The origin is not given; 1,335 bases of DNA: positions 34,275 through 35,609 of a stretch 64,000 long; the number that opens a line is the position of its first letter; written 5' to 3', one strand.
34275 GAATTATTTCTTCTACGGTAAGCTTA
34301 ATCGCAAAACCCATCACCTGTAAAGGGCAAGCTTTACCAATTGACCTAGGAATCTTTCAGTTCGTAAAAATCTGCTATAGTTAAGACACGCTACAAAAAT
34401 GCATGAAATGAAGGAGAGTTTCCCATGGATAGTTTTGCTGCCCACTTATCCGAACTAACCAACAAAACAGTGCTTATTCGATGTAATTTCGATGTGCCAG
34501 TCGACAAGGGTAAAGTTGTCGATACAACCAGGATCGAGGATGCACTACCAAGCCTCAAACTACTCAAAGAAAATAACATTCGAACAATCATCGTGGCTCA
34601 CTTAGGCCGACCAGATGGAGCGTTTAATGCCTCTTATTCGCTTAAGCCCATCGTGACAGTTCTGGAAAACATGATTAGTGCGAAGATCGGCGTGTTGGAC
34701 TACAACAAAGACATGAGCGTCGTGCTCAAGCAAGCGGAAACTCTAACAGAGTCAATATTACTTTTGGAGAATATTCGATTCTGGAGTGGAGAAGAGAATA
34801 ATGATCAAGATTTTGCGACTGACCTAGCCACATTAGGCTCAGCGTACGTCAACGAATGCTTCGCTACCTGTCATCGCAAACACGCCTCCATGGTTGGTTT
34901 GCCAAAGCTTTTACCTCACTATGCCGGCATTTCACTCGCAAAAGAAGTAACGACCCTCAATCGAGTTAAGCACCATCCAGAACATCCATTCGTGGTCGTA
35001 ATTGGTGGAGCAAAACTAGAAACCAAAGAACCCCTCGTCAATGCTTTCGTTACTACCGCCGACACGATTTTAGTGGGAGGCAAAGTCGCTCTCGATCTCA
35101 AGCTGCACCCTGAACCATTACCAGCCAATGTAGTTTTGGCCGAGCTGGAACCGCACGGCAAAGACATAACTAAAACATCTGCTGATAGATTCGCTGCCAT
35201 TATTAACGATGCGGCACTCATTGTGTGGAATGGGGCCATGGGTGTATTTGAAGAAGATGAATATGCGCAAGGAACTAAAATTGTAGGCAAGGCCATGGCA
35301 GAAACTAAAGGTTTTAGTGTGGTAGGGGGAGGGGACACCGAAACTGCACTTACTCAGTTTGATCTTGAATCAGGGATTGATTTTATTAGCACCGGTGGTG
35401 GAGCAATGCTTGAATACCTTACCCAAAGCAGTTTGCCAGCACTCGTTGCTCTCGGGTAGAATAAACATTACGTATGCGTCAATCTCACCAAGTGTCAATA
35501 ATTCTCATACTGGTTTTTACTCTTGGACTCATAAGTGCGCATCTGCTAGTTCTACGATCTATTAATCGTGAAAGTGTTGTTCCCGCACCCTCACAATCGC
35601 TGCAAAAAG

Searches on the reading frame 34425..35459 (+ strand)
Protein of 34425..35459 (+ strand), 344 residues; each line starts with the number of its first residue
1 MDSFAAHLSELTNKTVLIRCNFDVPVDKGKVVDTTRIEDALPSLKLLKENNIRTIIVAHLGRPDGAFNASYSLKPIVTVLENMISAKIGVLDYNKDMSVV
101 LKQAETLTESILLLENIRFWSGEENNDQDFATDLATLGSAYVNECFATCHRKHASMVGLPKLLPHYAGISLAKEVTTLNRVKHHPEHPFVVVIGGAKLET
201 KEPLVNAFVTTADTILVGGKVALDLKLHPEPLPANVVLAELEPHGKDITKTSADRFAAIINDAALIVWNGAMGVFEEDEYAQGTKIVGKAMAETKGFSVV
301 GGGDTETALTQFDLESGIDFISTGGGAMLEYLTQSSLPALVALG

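Call 11: search_protein_families(library=pfam, proteins=[window:34425-35459:+], max_evalue=0.001)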
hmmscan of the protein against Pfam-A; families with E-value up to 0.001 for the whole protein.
window:34425-35459:+ (344 aa): 1 family
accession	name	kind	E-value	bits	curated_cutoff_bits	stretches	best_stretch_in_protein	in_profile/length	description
PF00162.24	PGK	-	3.2e-93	313.2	27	2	10-223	5-218/379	Phosphoglycerate kinase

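Call 104: find_homologous_proteins(query=window:34425-35459:+, max_evalue=1e-30)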
Query window:34425-35459:+ (344 aa): 7955 proteins with E <= 1e-30 among 8000 candidates; the best 120 are listed.
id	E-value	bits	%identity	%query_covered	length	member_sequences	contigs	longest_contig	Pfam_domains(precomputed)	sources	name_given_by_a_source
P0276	2.1e-203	693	90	100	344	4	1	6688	PF00162.25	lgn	-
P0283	4.6e-198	675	88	100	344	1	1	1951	PF00162.25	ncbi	-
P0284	6.5e-188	642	83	100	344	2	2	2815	PF00162.25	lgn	-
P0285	5.8e-180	616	80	100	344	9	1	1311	PF00162.25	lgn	-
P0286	2.3e-159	548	78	91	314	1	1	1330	PF00162.25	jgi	jgi:phosphoglycerate kinase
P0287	4.8e-119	415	54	100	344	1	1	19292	PF00162.25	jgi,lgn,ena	-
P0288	3.8e-118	413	55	100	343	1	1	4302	PF00162.25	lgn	-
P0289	5.4e-118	412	57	100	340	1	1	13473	PF00162.25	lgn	-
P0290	3.3e-117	409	55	100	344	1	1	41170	PF00162.25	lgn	-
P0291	2.2e-116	407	55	100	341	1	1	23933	PF00162.25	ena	-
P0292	1.1e-115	404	54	100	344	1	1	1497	PF00162.25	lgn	-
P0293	8.8e-115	401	53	99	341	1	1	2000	PF00162.25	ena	-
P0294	8.2e-114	398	55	100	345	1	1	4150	PF00162.25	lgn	-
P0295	1.2e-113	398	55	100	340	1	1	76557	PF00162.25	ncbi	-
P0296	1.9e-113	397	53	100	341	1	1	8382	PF00162.25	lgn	-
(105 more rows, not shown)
